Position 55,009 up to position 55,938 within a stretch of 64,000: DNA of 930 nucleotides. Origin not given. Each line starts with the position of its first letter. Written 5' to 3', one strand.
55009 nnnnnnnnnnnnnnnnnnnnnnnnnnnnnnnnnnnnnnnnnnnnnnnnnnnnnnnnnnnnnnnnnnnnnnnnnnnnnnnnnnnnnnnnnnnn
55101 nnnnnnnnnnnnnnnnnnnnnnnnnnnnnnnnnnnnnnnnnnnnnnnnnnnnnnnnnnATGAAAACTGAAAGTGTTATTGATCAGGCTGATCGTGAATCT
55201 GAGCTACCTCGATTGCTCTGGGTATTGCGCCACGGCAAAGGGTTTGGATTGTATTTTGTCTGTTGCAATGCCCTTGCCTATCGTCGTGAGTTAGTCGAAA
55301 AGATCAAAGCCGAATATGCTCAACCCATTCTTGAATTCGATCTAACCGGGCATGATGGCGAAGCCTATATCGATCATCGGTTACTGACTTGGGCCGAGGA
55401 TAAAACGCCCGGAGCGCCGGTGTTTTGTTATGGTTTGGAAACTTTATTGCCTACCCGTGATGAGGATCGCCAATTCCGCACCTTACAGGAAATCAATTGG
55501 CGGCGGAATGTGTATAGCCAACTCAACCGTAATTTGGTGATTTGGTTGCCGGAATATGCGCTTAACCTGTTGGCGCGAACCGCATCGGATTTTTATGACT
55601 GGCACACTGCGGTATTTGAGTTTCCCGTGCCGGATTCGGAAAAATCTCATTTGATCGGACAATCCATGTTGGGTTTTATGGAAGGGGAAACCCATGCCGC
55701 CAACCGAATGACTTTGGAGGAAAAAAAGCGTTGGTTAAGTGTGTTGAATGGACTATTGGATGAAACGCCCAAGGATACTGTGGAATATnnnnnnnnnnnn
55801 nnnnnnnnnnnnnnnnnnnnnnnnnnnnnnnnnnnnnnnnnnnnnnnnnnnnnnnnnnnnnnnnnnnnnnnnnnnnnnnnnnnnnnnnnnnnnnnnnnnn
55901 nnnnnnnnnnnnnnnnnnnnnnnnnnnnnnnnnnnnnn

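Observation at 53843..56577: Overlapping pair: ORC/Cdc6-like AAA+ ATPase plus a P-loop-less NTPase-like/TPR protein with no recognisable effector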

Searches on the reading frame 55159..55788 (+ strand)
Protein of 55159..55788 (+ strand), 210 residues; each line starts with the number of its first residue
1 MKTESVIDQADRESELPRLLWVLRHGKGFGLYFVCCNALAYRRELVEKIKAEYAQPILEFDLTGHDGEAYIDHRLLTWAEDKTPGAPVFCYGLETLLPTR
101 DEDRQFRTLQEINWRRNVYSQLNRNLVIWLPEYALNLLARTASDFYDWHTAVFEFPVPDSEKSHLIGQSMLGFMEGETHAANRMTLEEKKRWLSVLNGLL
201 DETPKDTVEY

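Call 13: find_homologous_proteins(query=window:55159-55788:+, max_evalue=0.001)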
Query window:55159-55788:+ (210 aa): 1 proteins with E <= 0.001 among 90 candidates.
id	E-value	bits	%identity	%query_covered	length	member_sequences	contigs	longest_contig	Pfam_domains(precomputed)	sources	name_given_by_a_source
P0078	8.5e-119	413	86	100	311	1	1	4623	PF13424.13,PF13374.13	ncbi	ncbi:MAG: tetratricopeptide repeat protein, partial [Candidatus Methylumidiphilus sp.]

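Call 15: find_homologous_proteins(query=A2, max_evalue=0.001)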
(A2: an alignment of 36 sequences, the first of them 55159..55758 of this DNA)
Query A2 (36 sequences) (200 aa, profile of the alignment): 121 proteins with E <= 0.001 among 7493 candidates; the best 120 are listed.
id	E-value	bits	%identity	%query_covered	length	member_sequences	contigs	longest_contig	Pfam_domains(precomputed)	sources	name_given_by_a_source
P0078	2.2e-60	222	86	100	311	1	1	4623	PF13424.13,PF13374.13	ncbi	ncbi:MAG: tetratricopeptide repeat protein, partial [Candidatus Methylumidiphilus sp.]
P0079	1.1e-54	203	27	92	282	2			-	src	-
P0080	1.7e-54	202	29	92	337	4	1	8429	PF00515.35,PF13424.13,PF13374.13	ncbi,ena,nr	ncbi:MAG: hypothetical protein DMF66_00665 [Acidobacteria bacterium]|nr:MAG: hypothetical protein DM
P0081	7.6e-53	197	30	92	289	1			PF13424.13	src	-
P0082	2.4e-51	192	42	94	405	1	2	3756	PF13431.13,PF13414.13,PF21325.4,PF10952.16,PF13176.13,PF24885.2,PF13428.13,PF12688.14,PF13374.13,PF07721.21,PF14559.13,PF25068.3,PF17874.8,PF00515.35,PF04212.25,PF13424.13,PF14938.13,PF13432.13,PF13181.13,PF07719.24,PF13174.13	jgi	jgi:tetratricopeptide (TPR) repeat protein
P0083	6.0e-46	174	26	94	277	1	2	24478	-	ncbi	-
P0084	2.1e-44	169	30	79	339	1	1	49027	PF00515.35,PF13424.13,PF13176.13,PF13181.13,PF07719.24,PF13374.13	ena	-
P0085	2.3e-44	169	32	94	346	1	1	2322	PF07721.21,PF13431.13,PF00515.35,PF13424.13,PF13176.13,PF24885.2,PF13181.13,PF07719.24,PF13374.13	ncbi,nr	ncbi:MAG: tetratricopeptide repeat protein, partial [bacterium]|nr:tetratricopeptide repeat protein 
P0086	2.5e-43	166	26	71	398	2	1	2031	PF17874.8,PF00515.35,PF13424.13,PF24885.2,PF13181.13,PF07719.24,PF13374.13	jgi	jgi:tetratricopeptide (TPR) repeat protein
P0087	2.3e-42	163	30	73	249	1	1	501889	-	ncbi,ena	-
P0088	2.9e-42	162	27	76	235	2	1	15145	-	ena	-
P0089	8.4e-42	161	25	71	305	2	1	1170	-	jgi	-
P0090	1.4e-41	160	28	94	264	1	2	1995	-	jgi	jgi:hypothetical protein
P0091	1.1e-40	157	27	71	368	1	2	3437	PF13424.13,PF13181.13,PF07719.24,PF13374.13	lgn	-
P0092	1.3e-40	157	29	75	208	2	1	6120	-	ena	-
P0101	1.5e-35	141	78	63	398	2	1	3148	PF12862.14,PF13414.13,PF13176.13,PF13428.13,PF13374.13,PF14559.13,PF17874.8,PF00515.35,PF13424.13,PF28559.1,PF13432.13,PF13181.13,PF07719.24,PF13174.13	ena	-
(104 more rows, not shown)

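Call 21: search_solved_structures(query=A2, max_evalue=10)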
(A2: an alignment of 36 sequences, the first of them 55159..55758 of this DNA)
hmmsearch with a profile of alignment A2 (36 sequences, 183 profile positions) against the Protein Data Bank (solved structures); distinct sequences matched with E-value up to 10: 2.
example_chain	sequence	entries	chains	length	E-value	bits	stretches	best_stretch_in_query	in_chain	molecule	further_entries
2q37_A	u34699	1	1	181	0.081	15.9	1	9-59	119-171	OHCU decarboxylase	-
9g74_A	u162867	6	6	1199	0.9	12.5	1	95-130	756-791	DNA polymerase subunit gamma-1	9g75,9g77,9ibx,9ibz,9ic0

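Call 48: search_protein_families(library=pfam, alignment_id=A2, max_evalue=5)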
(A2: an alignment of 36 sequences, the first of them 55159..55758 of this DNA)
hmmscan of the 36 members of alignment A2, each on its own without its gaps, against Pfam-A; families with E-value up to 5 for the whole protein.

A. member 1, window:55159-55758:+ (200 aa): 0 families

B. families by the number of members that match (of 36 scanned): 9 families
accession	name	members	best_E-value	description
PF01177.27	Asp_Glu_race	2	0.088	Asp/Glu/Hydantoin racemase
PF03457.19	HA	1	0.013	Helicase associated domain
PF00570.28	HRDC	1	0.065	HRDC domain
PF08740.16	BCS1_N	1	0.076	BCS1 N terminal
PF16225.10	DUF4884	1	0.078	Domain of unknown function (DUF4884)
PF14304.11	CSTF_C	1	0.1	Transcription termination and cleavage factor C-terminal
PF10836.13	DUF2574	1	0.12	Protein of unknown function (DUF2574)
PF24736.1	DUF7687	1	0.14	Domain of unknown function (DUF7687)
PF17442.7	U62_UL91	1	0.22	Functional domain of U62 and UL91 proteins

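Call 59: search_protein_representatives(alignment_id=A6)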
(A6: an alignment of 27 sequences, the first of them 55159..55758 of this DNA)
Query: 27 sequences, 205 profile positions. Proteins with E-value up to 0.001 (for the whole library): 3575; up to 1e-10: 1713; up to 1e-30: 277. The best 150 are listed.
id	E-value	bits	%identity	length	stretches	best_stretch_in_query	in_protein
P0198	7.9e-76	270.5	-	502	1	3-205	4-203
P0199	1.0e-73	263.6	-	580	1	5-205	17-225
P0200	1.6e-72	259.7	-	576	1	1-205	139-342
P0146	1.6e-72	259.7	-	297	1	7-201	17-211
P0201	2.3e-72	259.2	-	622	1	5-205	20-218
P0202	4.8e-72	258.2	-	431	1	5-204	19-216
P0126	5.4e-72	258.0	-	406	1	5-205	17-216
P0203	9.2e-71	254.0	-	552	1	4-205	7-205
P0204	1.1e-70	253.7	-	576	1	5-203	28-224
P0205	7.3e-69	247.8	-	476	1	5-204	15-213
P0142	3.0e-68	245.7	-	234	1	7-204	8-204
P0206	5.0e-68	245.0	-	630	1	14-202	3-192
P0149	7.2e-67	241.2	-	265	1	4-178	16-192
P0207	3.0e-66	239.2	-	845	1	11-203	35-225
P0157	1.8e-65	236.7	-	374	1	6-175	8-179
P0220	2.2e-58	213.5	-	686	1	10-182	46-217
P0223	2.1e-57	210.3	-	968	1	8-204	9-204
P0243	1.6e-53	197.7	-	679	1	12-203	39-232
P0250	5.4e-52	192.7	-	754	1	8-198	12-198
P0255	3.4e-51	190.1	-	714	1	9-205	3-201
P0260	6.6e-51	189.1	-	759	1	9-182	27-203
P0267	3.4e-50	186.8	-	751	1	14-174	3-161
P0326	1.4e-40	155.4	-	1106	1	17-175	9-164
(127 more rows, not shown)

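Call 60: search_protein_families(library=pfam, proteins=[P0207, P0223, P0326, P0250, P0260, P0267, P0255, P0220, P0243, P0200], max_evalue=0.000001)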
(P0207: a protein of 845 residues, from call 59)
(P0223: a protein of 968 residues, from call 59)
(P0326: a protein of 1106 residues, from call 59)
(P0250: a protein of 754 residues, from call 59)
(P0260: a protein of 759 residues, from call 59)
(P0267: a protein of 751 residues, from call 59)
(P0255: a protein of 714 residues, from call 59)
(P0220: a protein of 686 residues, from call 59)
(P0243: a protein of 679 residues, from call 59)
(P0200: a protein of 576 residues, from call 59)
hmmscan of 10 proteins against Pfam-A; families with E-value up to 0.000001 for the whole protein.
P0207 (845 aa): 20 families
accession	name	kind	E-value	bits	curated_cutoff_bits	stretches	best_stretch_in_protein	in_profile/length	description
PF13424.12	TPR_12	-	1.6e-71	236.9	30.1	8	408-479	4-77/77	Tetratricopeptide repeat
PF00515.34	TPR_1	-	6.1e-49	162.4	27.8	0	328-358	2-32/34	Tetratricopeptide repeat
PF07719.23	TPR_2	-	1.8e-46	152.9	27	0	668-699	2-33/34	Tetratricopeptide repeat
PF13374.12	TPR_10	-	1.6e-42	142.7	27.5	0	327-359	2-34/42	Tetratricopeptide repeat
PF17874.7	TPR_MalT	-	5.9e-38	131.4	45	3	674-825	8-159/336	MalT-like TPR region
PF13181.12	TPR_8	-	1.8e-30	102.9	25.7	0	668-699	2-33/34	Tetratricopeptide repeat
PF13428.12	TPR_14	-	4.5e-27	92.2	23.5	0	578-618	2-42/44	Tetratricopeptide repeat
PF13414.12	TPR_11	-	7.3e-27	93.2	26.8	0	334-356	1-23/42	TPR repeat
PF13176.12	TPR_7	-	9.1e-25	85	27.9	0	410-442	2-34/36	Tetratricopeptide repeat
PF13432.12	TPR_16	-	2.8e-20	72.8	32.7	0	583-639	3-53/65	Tetratricopeptide repeat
PF24885.1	TPR_NPHP3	-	8e-17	61.9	100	0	622-699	104-173/239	Nephrocystin-3 TPR domain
PF13174.12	TPR_6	-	7.7e-16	58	26.3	0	448-472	1-25/33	Tetratricopeptide repeat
PF14559.12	TPR_19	-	3e-15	56.7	25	0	680-744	4-62/68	Tetratricopeptide repeat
PF18768.7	RNPP_C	-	8.5e-15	55.3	26.5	0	333-435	85-182/213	RNPP family C-terminal domain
PF24575.1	TPR_Slam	-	4.7e-14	53.1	35.2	0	454-488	54-88/104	Surface lipoprotein assembly modifier, N-terminal TPR repeats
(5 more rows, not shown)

P0223 (968 aa): 7 families
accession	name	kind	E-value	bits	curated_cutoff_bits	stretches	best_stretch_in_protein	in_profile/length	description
PF13424.12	TPR_12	-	4.8e-18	65.6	30.1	1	749-805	2-60/77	Tetratricopeptide repeat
PF00515.34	TPR_1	-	1e-10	41.4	27.8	0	226-253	3-30/34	Tetratricopeptide repeat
PF07719.23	TPR_2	-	3.9e-10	39.5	27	0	226-251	3-28/34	Tetratricopeptide repeat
PF13374.12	TPR_10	-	6.6e-09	36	27.5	0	750-783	2-35/42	Tetratricopeptide repeat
PF13191.12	AAA_16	-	2.1e-08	35.3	32.6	1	300-424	1-143/167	AAA ATPase domain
PF13176.12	TPR_7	-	1.3e-07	31.6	27.9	0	227-258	2-33/36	Tetratricopeptide repeat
PF13181.12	TPR_8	-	4.5e-07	30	25.7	0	225-256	2-33/34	Tetratricopeptide repeat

P0326 (1106 aa): 16 families
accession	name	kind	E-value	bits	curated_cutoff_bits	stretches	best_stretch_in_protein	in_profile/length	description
PF13424.12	TPR_12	-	2.8e-73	242.6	30.1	6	855-929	1-77/77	Tetratricopeptide repeat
PF13374.12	TPR_10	-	6.2e-36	121.8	27.5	0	1051-1079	7-35/42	Tetratricopeptide repeat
PF07719.23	TPR_2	-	1.1e-31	106.7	27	0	1048-1076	3-31/34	Tetratricopeptide repeat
PF13176.12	TPR_7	-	2.9e-25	86.6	27.9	0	820-853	2-35/36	Tetratricopeptide repeat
PF17874.7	TPR_MalT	-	1.5e-21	77.5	45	3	704-881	8-185/336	MalT-like TPR region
PF13181.12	TPR_8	-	3.7e-17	61.4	25.7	0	1049-1075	4-30/34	Tetratricopeptide repeat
PF00515.34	TPR_1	-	1e-16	60.4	27.8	0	1048-1076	3-31/34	Tetratricopeptide repeat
PF13428.12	TPR_14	-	1.3e-14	53.6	23.5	0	1051-1077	6-32/44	Tetratricopeptide repeat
PF24885.1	TPR_NPHP3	-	2.1e-14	54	100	0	820-932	102-218/239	Nephrocystin-3 TPR domain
PF14938.12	SNAP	-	6.2e-12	46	25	0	787-881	84-179/282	Soluble NSF attachment protein, SNAP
PF07721.20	TPR_4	-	2.2e-11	43.7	27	0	897-922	1-26/26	Tetratricopeptide repeat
PF24575.1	TPR_Slam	-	7.1e-10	39.7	35.2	0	777-808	47-78/104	Surface lipoprotein assembly modifier, N-terminal TPR repeats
PF04212.24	MIT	-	2e-09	37.8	30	0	897-932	4-39/66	MIT (microtubule interacting and transport) domain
PF00931.28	NB-ARC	-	9.6e-09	35.3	23.5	1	291-465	10-203/248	NB-ARC domain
PF13432.12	TPR_16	-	1.1e-08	35.8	32.7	0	862-924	2-57/65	Tetratricopeptide repeat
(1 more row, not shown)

P0250 (754 aa): 10 families
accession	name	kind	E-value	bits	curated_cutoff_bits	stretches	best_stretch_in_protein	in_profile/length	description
PF13424.12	TPR_12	-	3.2e-40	136.6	30.1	1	219-290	4-76/77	Tetratricopeptide repeat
PF07719.23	TPR_2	-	7.2e-22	76.1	27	0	262-288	4-30/34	Tetratricopeptide repeat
PF00515.34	TPR_1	-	2.6e-21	74.9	27.8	0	549-568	15-34/34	Tetratricopeptide repeat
PF13181.12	TPR_8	-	3.5e-18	64.6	25.7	0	263-287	5-29/34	Tetratricopeptide repeat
PF13374.12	TPR_10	-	1e-17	63.9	27.5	0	482-516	1-36/42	Tetratricopeptide repeat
PF17874.7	TPR_MalT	-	4.3e-17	62.8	45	2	596-739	54-199/336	MalT-like TPR region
PF14938.12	SNAP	-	1.1e-16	61.6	25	0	593-728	46-181/282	Soluble NSF attachment protein, SNAP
PF13428.12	TPR_14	-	1.5e-14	53.5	23.5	0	623-652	2-31/44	Tetratricopeptide repeat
PF13174.12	TPR_6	-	2.6e-09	37.5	26.3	0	623-652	1-30/33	Tetratricopeptide repeat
PF24885.1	TPR_NPHP3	-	2.2e-07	30.9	100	0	212-322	93-206/239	Nephrocystin-3 TPR domain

P0260 (759 aa): 16 families
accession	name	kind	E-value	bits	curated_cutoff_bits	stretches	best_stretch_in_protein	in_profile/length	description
PF00515.34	TPR_1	-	9.8e-67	218.7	27.8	3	537-568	2-33/34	Tetratricopeptide repeat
PF07719.23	TPR_2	-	8.6e-62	200.7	27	0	538-568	3-33/34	Tetratricopeptide repeat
PF13414.12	TPR_11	-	1.4e-40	137.1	26.8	0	517-548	9-40/42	TPR repeat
PF13181.12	TPR_8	-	1.1e-36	122.3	25.7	0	401-433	2-34/34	Tetratricopeptide repeat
PF13431.12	TPR_17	-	8.2e-35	116.6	24.4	0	525-556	2-33/34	Tetratricopeptide repeat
PF13424.12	TPR_12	-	9.5e-35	119.1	30.1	0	368-429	5-74/77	Tetratricopeptide repeat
PF13432.12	TPR_16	-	1.5e-24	86.5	32.7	0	516-569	11-64/65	Tetratricopeptide repeat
PF13371.12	TPR_9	-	8.3e-24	83.8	35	0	482-538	9-65/73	Tetratricopeptide repeat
PF13374.12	TPR_10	-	3.4e-23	81.3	27.5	0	294-316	5-27/42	Tetratricopeptide repeat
PF14559.12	TPR_19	-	3.6e-20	72.5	25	0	659-710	6-57/68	Tetratricopeptide repeat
PF13428.12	TPR_14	-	5.4e-17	61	23.5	0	537-574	2-39/44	Tetratricopeptide repeat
PF12895.13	ANAPC3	-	3.8e-15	56.4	27.2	0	659-708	4-52/82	Anaphase-promoting complex, cyclosome, subunit 3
PF13174.12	TPR_6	-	1.6e-11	44.5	26.3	0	542-569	6-33/33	Tetratricopeptide repeat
PF10516.15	SHNi-TPR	-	3.7e-10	39.6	21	0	611-634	8-31/38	SHNi-TPR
PF23914.1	TPR_CcmH_CycH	-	5.8e-09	36.4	42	0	600-707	48-150/158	Cytochrome c-type biogenesis protein H TPR domain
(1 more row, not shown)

P0267 (751 aa): 9 families
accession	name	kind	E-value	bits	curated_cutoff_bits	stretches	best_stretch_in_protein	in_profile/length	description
PF13374.12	TPR_10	-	1.3e-49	165.3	27.5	0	379-413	1-36/42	Tetratricopeptide repeat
PF13424.12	TPR_12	-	1.2e-41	141.2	30.1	2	210-278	6-75/77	Tetratricopeptide repeat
PF17874.7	TPR_MalT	-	1e-13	51.7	45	1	201-279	34-111/336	MalT-like TPR region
PF00515.34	TPR_1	-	3.9e-13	49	27.8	0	211-238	5-32/34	Tetratricopeptide repeat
PF13176.12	TPR_7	-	3.3e-12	45.9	27.9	0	251-277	2-28/36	Tetratricopeptide repeat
PF13428.12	TPR_14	-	1.6e-10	41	23.5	0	209-244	3-38/44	Tetratricopeptide repeat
PF07719.23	TPR_2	-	1.1e-09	38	27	0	210-239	4-33/34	Tetratricopeptide repeat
PF24885.1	TPR_NPHP3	-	2.2e-09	37.5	100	0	198-317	90-212/239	Nephrocystin-3 TPR domain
PF13181.12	TPR_8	-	1.4e-08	34.7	25.7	0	209-240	3-34/34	Tetratricopeptide repeat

P0255 (714 aa): 8 families
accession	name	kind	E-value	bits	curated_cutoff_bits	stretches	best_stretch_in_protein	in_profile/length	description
PF13424.12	TPR_12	-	3.8e-34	117.1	30.1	4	302-374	2-76/77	Tetratricopeptide repeat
PF07719.23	TPR_2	-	3.5e-18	64.6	27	0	225-253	3-31/34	Tetratricopeptide repeat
PF13374.12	TPR_10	-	5.4e-17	61.6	27.5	0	342-375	1-34/42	Tetratricopeptide repeat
PF13176.12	TPR_7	-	1.7e-13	49.9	27.9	0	430-459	6-35/36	Tetratricopeptide repeat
PF00515.34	TPR_1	-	4e-13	49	27.8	0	303-332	1-30/34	Tetratricopeptide repeat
PF17874.7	TPR_MalT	-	2.7e-12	47.1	45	1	310-477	8-175/336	MalT-like TPR region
PF13181.12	TPR_8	-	1.5e-11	43.9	25.7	0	226-254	4-32/34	Tetratricopeptide repeat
PF13428.12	TPR_14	-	4.6e-09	36.5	23.5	0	424-454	2-32/44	Tetratricopeptide repeat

P0220 (686 aa): 19 families
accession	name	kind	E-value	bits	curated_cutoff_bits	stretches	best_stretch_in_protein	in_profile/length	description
PF13424.12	TPR_12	-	2.1e-58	194.8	30.1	5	500-572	3-77/77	Tetratricopeptide repeat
PF07719.23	TPR_2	-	1.8e-33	112.3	27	0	502-531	3-32/34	Tetratricopeptide repeat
PF13374.12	TPR_10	-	3.6e-33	113.1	27.5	0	501-529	3-31/42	Tetratricopeptide repeat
PF17874.7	TPR_MalT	-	8e-30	104.7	45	3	307-483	8-184/336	MalT-like TPR region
PF13181.12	TPR_8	-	1.3e-25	87.7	25.7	0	260-286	2-28/34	Tetratricopeptide repeat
PF00515.34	TPR_1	-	2e-25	87.9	27.8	0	260-289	2-31/34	Tetratricopeptide repeat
PF14938.12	SNAP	-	1.9e-21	77.2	25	0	529-659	64-187/282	Soluble NSF attachment protein, SNAP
PF13428.12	TPR_14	-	5.9e-20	70.2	23.5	0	502-531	3-32/44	Tetratricopeptide repeat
PF13176.12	TPR_7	-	6.8e-20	69.9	27.9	0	582-611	1-30/36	Tetratricopeptide repeat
PF24885.1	TPR_NPHP3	-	9.8e-18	64.8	100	0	541-668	100-231/239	Nephrocystin-3 TPR domain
PF13414.12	TPR_11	-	9.2e-16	57.7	26.8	0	468-489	2-23/42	TPR repeat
PF13174.12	TPR_6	-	1.5e-11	44.5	26.3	0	586-610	6-30/33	Tetratricopeptide repeat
PF04212.24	MIT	-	2e-11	44.2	30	0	339-375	3-39/66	MIT (microtubule interacting and transport) domain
PF14559.12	TPR_19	-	1.8e-10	41.4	25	0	278-325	3-50/68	Tetratricopeptide repeat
PF13431.12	TPR_17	-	7.1e-10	38.8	24.4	0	257-279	11-33/34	Tetratricopeptide repeat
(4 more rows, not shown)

P0243 (679 aa): 12 families
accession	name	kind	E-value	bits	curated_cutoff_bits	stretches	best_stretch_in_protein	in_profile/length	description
PF13424.12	TPR_12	-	2.8e-50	168.8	30.1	4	504-575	3-76/77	Tetratricopeptide repeat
PF00515.34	TPR_1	-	1.7e-27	94.5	27.8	0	426-455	3-32/34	Tetratricopeptide repeat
PF07719.23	TPR_2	-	1.2e-24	84.8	27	0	625-650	2-27/34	Tetratricopeptide repeat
PF13374.12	TPR_10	-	1.8e-18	66.3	27.5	0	507-536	5-34/42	Tetratricopeptide repeat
PF17874.7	TPR_MalT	-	2.3e-18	67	45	1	335-490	31-187/336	MalT-like TPR region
PF13414.12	TPR_11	-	2.7e-18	65.8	26.8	0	395-415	5-25/42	TPR repeat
PF13176.12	TPR_7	-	2.7e-18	64.9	27.9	0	546-572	1-27/36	Tetratricopeptide repeat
PF13181.12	TPR_8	-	2.5e-12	46.3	25.7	0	629-650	6-27/34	Tetratricopeptide repeat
PF24885.1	TPR_NPHP3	-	5.3e-12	46.1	100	0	344-416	99-173/239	Nephrocystin-3 TPR domain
PF13428.12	TPR_14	-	2.5e-10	40.4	23.5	0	467-494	4-31/44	Tetratricopeptide repeat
PF04212.24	MIT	-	4.1e-10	40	30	0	504-537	4-37/66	MIT (microtubule interacting and transport) domain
PF14938.12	SNAP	-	7.9e-09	35.8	25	0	366-489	57-180/282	Soluble NSF attachment protein, SNAP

P0200 (576 aa): 9 families
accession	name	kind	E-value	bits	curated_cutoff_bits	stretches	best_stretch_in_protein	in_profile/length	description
PF13424.12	TPR_12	-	1e-38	131.8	30.1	4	440-510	3-75/77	Tetratricopeptide repeat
PF07719.23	TPR_2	-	3.2e-19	67.8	27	0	482-509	3-30/34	Tetratricopeptide repeat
PF13374.12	TPR_10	-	2e-18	66.2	27.5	0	361-392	2-33/42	Tetratricopeptide repeat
PF00515.34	TPR_1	-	1.4e-16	60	27.8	0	480-509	1-30/34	Tetratricopeptide repeat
PF13181.12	TPR_8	-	2.2e-10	40.3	25.7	0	482-510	3-31/34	Tetratricopeptide repeat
PF13428.12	TPR_14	-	1.2e-08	35.2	23.5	0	523-551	4-32/44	Tetratricopeptide repeat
PF17874.7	TPR_MalT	-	4.9e-08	33.1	45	1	371-565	11-207/336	MalT-like TPR region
PF13432.12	TPR_16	-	1.9e-07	31.8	32.7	0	526-550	3-27/65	Tetratricopeptide repeat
PF13176.12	TPR_7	-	3e-07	30.5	27.9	0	446-476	5-35/36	Tetratricopeptide repeat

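Call 78: find_encoding_contigs(protein=P0078, flank=5000, max_places=3)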
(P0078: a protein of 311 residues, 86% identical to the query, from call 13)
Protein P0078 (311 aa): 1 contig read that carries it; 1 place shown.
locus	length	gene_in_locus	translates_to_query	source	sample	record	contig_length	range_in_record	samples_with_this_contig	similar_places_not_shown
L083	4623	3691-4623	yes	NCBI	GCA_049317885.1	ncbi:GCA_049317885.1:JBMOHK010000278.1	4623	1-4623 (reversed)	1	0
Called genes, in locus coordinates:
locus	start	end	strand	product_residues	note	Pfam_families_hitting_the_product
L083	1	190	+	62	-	?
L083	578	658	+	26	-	-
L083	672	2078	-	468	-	PF13241:NAD_binding_7, PF14824:Sirohm_synth_M (weak), PF10414:CysG_dimeriser, PF00590:TP_methylase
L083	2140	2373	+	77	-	PF01206:TusA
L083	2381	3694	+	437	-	PF01637:ATPase_2 (faint)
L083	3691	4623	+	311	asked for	PF13374:TPR_10 (faint), PF13424:TPR_12 (faint)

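Call 79: find_encoding_contigs(protein=P0101, flank=5000, max_places=3)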
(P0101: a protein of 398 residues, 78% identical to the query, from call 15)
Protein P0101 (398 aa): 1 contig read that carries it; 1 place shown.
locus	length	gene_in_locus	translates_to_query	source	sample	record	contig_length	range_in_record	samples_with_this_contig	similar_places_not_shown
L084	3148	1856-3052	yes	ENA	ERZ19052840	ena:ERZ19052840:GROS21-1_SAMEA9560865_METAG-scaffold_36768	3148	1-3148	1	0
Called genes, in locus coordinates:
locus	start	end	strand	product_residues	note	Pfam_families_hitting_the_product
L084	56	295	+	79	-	PF01206:TusA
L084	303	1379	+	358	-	-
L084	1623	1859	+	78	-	-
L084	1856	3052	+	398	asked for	PF13181:TPR_8 (faint), PF28559:TPR_SusR (faint), PF00515:TPR_1 (weak), PF07719:TPR_2 (weak), PF13424:TPR_12, PF13424:TPR_12, PF00515:TPR_1 (weak), PF13424:TPR_12, +9 more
